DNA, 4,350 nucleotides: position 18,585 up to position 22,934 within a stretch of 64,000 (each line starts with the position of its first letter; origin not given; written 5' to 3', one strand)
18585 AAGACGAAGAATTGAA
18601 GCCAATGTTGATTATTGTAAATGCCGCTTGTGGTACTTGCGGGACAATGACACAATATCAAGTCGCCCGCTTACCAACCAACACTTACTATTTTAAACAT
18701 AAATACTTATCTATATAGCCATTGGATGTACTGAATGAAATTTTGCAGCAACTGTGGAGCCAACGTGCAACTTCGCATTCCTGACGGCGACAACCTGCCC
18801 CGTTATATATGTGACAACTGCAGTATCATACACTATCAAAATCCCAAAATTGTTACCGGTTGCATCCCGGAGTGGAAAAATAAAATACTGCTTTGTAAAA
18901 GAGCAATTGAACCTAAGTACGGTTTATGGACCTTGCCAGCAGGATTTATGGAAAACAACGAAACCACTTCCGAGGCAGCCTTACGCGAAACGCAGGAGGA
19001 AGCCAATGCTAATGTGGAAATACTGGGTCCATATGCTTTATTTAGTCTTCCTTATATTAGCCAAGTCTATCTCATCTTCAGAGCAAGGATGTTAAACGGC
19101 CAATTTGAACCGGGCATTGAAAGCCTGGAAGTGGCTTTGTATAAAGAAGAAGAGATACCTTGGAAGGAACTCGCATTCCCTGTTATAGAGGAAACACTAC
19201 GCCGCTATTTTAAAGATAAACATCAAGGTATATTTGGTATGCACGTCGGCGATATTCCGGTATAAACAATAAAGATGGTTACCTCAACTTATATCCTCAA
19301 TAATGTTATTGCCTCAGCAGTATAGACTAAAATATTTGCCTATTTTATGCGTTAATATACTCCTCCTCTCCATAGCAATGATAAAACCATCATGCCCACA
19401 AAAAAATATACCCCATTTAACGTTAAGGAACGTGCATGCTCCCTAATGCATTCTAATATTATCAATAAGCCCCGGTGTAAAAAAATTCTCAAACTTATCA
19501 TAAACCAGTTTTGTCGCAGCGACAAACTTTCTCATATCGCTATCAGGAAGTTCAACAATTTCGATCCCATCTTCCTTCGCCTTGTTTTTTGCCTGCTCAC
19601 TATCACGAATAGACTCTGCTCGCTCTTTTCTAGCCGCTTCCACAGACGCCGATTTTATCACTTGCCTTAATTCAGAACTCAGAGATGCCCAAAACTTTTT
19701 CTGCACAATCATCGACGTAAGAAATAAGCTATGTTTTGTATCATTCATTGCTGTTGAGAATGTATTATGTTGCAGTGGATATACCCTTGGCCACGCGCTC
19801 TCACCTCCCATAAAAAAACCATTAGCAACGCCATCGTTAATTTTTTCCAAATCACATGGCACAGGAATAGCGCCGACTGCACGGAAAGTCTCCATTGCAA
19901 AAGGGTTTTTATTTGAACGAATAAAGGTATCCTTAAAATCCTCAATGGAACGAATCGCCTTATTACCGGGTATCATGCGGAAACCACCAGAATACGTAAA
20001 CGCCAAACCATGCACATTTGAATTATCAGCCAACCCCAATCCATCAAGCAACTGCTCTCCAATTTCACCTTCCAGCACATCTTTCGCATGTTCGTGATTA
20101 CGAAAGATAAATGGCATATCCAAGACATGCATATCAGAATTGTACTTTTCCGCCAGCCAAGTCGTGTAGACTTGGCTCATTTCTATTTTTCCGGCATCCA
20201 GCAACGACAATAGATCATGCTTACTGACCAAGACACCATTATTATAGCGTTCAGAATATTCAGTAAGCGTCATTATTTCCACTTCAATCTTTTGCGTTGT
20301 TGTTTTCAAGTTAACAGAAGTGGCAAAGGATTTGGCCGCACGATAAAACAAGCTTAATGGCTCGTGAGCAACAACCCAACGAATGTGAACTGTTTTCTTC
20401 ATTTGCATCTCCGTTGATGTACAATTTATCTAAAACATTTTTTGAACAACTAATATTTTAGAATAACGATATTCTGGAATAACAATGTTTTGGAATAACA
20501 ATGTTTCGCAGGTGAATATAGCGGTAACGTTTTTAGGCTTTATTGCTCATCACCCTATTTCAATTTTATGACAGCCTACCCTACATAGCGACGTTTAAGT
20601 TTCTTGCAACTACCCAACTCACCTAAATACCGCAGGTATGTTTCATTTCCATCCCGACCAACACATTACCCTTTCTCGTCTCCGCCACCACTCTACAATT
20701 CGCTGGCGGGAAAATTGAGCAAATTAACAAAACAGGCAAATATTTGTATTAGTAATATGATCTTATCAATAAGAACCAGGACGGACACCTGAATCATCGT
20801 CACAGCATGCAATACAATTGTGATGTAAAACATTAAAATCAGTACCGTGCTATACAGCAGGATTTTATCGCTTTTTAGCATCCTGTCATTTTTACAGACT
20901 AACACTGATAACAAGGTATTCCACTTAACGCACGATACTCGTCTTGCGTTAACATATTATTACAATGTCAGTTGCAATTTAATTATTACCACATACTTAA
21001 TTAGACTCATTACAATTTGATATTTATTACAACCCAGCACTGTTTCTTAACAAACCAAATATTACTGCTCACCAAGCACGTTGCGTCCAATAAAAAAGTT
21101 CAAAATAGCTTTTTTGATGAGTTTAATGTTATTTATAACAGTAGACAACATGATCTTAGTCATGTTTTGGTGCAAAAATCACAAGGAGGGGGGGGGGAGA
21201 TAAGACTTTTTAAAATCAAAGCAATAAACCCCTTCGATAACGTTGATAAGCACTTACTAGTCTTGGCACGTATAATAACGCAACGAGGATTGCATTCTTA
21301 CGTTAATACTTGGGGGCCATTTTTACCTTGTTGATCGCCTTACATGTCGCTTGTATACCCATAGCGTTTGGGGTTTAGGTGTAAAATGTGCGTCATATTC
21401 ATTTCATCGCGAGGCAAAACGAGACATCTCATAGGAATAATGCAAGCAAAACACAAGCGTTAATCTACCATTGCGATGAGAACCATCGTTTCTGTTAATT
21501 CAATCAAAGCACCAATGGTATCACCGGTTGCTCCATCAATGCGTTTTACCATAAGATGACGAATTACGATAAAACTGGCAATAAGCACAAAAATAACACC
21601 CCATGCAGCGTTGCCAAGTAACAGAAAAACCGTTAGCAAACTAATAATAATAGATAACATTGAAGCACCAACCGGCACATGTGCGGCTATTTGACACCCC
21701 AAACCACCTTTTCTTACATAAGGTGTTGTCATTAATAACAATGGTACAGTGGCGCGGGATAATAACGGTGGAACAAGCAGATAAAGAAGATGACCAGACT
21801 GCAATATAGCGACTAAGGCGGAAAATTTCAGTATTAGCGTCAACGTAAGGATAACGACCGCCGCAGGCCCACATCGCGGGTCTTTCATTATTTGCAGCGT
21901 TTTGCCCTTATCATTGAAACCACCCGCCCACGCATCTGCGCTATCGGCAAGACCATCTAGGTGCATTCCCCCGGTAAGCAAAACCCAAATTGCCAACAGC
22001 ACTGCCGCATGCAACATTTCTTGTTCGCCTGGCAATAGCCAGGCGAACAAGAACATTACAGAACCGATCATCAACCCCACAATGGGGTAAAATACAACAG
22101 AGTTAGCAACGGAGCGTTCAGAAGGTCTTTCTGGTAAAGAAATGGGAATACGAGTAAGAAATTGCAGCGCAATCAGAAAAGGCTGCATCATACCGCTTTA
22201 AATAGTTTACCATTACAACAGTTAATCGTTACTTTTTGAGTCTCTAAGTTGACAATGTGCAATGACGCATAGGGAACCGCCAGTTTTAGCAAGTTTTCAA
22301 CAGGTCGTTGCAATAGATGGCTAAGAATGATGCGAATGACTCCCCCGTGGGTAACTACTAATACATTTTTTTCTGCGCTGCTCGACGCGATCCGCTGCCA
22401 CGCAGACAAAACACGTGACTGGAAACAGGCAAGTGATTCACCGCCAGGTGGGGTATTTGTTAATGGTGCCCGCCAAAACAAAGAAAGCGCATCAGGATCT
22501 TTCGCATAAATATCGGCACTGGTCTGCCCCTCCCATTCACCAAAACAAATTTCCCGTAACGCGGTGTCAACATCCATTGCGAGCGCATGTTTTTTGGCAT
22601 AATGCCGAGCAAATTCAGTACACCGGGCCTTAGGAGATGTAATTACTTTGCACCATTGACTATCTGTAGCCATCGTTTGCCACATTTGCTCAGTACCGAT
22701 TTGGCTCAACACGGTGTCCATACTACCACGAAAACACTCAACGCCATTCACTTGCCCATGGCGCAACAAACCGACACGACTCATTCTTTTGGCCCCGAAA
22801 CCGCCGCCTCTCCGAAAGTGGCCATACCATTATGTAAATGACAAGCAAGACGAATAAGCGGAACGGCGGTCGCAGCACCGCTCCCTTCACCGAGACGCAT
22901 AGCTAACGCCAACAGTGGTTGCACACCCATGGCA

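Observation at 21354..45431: MITE-like interspersed element family with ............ terminal inverted repeats (at least 7 copies in 24 kb)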

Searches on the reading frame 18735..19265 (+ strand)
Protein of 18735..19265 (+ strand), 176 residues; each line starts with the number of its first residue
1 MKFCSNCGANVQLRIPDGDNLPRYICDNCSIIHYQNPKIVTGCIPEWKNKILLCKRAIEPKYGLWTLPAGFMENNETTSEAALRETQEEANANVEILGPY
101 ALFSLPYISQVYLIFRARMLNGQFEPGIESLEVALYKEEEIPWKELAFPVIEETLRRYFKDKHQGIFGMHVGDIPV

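Call 72: search_protein_families(library=pfam, proteins=[window:18735-19265:+], max_evalue=0.0001)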
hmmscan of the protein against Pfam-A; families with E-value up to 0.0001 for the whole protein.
window:18735-19265:+ (176 aa): 2 families
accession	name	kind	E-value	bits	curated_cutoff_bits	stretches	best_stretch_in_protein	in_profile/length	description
PF14803.11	Zn_ribbon_Nudix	-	1.5e-17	63.7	25.6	1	2-35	1-34/34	Nudix N-terminal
PF00293.34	NUDIX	-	2.6e-14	53.8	21.1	1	48-141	14-118/134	NUDIX domain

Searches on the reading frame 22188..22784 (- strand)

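Call 15: search_protein_families(library=pfam, proteins=[window:22188-22784:-])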
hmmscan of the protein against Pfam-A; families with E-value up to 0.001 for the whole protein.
window:22188-22784:- (198 aa): 1 family
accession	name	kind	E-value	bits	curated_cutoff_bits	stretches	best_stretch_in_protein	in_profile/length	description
PF00300.27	His_Phos_1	-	9.1e-45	153.2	21.7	1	6-191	3-192/194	Histidine phosphatase superfamily (branch 1)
